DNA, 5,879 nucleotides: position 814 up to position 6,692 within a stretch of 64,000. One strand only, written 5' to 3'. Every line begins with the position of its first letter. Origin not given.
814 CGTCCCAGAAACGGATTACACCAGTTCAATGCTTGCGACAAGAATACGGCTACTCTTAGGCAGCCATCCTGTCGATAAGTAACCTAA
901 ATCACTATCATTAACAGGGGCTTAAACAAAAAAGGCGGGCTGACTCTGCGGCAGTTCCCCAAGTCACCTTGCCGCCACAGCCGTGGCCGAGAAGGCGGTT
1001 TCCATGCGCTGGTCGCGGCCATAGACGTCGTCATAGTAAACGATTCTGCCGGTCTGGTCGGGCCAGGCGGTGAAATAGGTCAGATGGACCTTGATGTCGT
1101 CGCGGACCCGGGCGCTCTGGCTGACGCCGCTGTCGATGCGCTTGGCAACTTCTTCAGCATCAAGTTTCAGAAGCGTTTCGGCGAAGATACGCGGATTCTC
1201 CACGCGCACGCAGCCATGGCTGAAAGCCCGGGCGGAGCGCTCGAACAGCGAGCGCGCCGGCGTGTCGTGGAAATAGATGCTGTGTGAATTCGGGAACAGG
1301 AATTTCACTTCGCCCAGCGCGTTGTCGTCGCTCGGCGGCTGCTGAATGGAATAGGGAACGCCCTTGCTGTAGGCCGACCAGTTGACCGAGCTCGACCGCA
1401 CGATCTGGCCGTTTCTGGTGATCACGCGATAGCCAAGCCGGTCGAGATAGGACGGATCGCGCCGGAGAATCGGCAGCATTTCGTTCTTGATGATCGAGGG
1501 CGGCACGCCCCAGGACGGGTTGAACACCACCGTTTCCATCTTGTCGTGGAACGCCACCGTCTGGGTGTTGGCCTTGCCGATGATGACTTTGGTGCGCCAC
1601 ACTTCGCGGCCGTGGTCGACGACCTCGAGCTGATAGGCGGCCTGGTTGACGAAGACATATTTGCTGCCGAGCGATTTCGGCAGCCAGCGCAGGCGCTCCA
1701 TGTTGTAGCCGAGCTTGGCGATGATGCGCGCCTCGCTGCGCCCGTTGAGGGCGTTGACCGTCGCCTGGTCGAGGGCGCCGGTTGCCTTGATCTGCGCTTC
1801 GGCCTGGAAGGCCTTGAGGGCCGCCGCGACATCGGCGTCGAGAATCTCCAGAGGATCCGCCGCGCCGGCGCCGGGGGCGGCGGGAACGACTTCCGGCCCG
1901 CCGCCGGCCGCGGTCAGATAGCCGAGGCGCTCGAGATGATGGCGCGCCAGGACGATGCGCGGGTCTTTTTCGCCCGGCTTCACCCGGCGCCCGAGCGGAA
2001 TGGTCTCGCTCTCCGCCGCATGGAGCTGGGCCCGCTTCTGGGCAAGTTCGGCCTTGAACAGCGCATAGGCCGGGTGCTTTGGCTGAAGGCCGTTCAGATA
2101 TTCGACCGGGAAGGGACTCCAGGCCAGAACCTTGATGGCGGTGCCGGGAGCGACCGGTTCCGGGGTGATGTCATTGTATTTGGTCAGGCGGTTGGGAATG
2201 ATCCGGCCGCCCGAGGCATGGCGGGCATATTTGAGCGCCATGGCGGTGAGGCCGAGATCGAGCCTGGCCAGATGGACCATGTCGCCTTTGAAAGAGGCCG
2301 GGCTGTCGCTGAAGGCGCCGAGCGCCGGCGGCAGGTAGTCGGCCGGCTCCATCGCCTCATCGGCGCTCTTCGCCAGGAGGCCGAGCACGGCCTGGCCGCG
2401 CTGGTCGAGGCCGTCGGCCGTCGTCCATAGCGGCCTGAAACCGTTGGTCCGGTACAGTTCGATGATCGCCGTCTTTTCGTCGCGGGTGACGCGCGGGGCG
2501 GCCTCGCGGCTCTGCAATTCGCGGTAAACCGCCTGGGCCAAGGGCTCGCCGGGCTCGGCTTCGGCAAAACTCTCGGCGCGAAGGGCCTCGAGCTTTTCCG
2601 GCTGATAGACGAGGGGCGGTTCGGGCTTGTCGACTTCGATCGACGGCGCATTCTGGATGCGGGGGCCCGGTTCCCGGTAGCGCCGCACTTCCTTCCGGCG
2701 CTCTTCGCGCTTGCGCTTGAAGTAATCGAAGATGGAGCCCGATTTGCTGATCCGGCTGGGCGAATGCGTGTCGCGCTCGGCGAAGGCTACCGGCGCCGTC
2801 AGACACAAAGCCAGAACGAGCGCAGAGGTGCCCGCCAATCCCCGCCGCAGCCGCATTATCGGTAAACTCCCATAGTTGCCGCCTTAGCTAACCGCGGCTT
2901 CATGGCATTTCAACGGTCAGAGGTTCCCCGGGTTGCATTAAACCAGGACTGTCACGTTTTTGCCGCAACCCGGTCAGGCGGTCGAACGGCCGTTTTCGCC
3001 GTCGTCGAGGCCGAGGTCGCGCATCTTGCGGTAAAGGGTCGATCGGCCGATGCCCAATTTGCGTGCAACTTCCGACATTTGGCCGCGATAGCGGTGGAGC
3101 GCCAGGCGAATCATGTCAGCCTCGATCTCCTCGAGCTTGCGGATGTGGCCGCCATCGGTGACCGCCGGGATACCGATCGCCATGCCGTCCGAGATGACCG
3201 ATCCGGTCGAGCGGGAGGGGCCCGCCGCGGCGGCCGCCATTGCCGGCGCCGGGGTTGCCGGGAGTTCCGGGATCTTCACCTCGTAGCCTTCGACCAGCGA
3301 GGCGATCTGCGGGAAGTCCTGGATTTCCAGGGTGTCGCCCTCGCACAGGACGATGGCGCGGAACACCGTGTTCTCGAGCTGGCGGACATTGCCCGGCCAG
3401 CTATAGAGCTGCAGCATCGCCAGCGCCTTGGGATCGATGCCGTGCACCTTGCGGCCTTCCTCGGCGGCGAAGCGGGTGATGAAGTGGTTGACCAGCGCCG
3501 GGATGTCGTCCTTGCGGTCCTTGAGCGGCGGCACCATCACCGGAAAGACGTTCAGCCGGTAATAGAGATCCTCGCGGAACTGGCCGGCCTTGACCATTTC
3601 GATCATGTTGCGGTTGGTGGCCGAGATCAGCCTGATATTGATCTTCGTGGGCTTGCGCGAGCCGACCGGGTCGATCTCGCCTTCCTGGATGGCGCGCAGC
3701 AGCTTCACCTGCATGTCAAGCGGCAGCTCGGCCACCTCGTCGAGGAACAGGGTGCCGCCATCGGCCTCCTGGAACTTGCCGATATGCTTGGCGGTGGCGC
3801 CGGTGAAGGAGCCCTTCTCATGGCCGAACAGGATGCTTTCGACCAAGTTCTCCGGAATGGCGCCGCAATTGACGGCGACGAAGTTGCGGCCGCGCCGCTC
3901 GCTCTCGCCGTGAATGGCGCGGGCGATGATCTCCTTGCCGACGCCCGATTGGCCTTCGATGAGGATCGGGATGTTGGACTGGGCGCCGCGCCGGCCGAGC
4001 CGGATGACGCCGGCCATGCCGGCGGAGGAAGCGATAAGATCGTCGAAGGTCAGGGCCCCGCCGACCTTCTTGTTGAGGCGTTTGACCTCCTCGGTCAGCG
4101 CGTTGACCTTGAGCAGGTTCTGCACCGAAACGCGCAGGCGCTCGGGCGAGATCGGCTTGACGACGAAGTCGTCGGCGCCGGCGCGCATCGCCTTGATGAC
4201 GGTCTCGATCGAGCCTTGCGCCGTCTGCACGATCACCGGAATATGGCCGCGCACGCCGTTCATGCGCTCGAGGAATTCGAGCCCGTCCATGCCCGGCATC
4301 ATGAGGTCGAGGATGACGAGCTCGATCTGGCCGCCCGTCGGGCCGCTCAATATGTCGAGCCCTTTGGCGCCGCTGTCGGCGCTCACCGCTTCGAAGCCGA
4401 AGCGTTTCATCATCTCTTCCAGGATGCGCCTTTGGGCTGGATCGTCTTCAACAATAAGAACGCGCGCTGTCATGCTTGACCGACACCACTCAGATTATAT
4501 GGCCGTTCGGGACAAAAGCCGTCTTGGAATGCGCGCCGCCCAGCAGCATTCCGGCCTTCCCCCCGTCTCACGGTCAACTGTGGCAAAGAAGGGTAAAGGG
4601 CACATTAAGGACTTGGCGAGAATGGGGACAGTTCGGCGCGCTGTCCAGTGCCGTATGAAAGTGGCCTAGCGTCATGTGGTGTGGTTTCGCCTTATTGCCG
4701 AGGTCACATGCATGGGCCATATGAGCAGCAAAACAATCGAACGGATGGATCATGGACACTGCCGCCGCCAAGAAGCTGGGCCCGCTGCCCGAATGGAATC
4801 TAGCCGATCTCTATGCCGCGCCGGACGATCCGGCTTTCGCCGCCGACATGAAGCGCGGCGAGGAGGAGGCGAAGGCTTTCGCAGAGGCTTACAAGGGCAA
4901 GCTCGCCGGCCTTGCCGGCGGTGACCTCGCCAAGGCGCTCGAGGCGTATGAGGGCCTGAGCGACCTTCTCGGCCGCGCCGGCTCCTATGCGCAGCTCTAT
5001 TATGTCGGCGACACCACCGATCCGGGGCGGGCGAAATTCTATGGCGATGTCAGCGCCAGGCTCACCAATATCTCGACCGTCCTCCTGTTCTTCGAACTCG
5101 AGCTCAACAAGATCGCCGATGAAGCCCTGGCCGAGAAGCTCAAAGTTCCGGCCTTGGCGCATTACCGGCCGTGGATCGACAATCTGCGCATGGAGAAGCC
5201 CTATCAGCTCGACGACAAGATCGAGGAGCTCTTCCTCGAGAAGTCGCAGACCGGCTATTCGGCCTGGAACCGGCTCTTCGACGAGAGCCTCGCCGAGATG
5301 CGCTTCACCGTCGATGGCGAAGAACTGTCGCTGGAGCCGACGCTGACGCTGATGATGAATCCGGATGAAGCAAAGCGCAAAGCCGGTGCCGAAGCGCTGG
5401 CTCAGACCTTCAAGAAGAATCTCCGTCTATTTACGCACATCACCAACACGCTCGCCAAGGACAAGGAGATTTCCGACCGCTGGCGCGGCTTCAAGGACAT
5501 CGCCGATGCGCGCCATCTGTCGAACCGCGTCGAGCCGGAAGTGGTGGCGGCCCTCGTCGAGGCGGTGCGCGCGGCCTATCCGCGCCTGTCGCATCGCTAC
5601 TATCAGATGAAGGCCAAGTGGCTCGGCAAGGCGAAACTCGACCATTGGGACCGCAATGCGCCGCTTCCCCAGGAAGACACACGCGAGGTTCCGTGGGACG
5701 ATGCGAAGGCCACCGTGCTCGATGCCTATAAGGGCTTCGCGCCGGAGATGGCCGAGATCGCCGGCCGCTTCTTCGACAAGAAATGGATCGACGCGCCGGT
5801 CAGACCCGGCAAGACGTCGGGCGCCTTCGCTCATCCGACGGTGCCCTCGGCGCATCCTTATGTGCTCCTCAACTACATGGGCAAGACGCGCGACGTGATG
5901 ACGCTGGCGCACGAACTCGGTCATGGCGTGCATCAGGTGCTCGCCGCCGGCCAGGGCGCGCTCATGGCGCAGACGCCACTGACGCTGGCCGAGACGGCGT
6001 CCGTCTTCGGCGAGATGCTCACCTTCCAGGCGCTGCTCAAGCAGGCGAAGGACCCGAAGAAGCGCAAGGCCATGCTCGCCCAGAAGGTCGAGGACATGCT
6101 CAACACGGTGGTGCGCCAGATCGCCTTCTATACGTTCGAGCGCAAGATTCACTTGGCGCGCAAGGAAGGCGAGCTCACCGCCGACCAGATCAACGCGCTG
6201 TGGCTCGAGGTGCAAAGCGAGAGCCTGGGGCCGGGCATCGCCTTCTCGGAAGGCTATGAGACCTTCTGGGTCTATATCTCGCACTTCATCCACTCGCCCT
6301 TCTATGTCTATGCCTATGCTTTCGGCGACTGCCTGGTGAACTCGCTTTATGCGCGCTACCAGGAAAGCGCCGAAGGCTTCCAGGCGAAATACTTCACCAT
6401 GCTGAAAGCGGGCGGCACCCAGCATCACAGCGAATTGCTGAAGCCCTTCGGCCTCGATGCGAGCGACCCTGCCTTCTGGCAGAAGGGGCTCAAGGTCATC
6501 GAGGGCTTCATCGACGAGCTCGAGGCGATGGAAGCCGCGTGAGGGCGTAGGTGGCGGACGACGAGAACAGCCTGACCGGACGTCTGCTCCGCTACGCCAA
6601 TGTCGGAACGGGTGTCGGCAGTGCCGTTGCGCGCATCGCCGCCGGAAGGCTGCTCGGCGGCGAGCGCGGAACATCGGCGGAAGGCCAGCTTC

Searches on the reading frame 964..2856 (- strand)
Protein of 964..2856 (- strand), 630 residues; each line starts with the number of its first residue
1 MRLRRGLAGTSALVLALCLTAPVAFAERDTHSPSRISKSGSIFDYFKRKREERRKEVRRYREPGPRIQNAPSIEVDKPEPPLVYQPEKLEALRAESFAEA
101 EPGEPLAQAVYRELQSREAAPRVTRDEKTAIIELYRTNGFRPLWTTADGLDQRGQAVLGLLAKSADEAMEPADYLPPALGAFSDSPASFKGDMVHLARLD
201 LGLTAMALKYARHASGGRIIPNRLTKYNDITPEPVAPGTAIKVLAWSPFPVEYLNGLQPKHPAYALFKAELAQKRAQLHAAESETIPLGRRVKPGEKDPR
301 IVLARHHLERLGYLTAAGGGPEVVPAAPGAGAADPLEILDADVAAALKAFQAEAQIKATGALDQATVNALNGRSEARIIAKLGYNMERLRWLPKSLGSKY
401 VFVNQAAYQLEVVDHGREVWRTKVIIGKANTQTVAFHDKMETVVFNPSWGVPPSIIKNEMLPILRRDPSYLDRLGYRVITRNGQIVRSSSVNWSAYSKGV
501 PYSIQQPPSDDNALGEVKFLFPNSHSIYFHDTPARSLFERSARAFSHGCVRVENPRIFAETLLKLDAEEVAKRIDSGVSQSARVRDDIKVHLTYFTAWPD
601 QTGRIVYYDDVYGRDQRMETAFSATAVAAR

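Call 30: search_protein_families(library=pfam, proteins=[window:964-2856:-], max_evalue=0.00001)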
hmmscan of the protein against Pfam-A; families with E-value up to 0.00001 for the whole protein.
window:964-2856:- (630 aa): 3 families
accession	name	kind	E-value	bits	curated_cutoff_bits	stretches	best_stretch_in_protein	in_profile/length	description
PF20142.4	Scaffold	-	2.3e-26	93.6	24.6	1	130-271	2-139/139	Scaffold domain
PF03734.19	YkuD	-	9.7e-26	91.5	23.4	1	399-557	2-133/146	L,D-transpeptidase catalytic domain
PF01471.23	PG_binding_1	-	5e-07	30.3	23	1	299-370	3-57/57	Putative peptidoglycan binding domain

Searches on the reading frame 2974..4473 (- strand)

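Call 30: search_protein_families(library=pfam, proteins=[window:2974-4473:-], max_evalue=0.00001)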
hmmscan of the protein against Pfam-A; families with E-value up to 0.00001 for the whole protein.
window:2974-4473:- (499 aa): 6 families
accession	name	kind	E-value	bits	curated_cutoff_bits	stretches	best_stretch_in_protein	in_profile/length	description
PF00158.32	Sigma54_activat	-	2e-68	229.8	20.2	1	147-312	2-167/168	Sigma-54 interaction domain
PF00072.30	Response_reg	-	5.1e-28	97.9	30.2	1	5-117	1-110/111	Response regulator receiver domain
PF25601.1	AAA_lid_14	-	3e-26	91.5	27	1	318-389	1-72/87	AAA+ ATPase lid domain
PF14532.12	Sigma54_activ_2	-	1.4e-17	64.6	25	1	164-317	18-138/138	Sigma-54 interaction domain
PF02954.25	HTH_8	-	2.9e-13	49.7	22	1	447-485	2-40/42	Bacterial regulatory protein, Fis family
PF07728.20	AAA_5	-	6.1e-07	30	22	1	170-290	2-125/139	AAA domain (dynein-related subfamily)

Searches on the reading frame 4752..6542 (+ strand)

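Call 30: search_protein_families(library=pfam, proteins=[window:4752-6542:+], max_evalue=0.00001)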
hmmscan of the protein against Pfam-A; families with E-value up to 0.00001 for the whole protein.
window:4752-6542:+ (596 aa): 2 families
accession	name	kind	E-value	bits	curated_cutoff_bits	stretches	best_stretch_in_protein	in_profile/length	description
PF01432.26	Peptidase_M3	-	1.5e-46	160.2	27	1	200-580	2-455/457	Peptidase family M3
PF08439.15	Peptidase_M3_N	-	4.4e-19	68.9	25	1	117-185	1-70/70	Oligopeptidase F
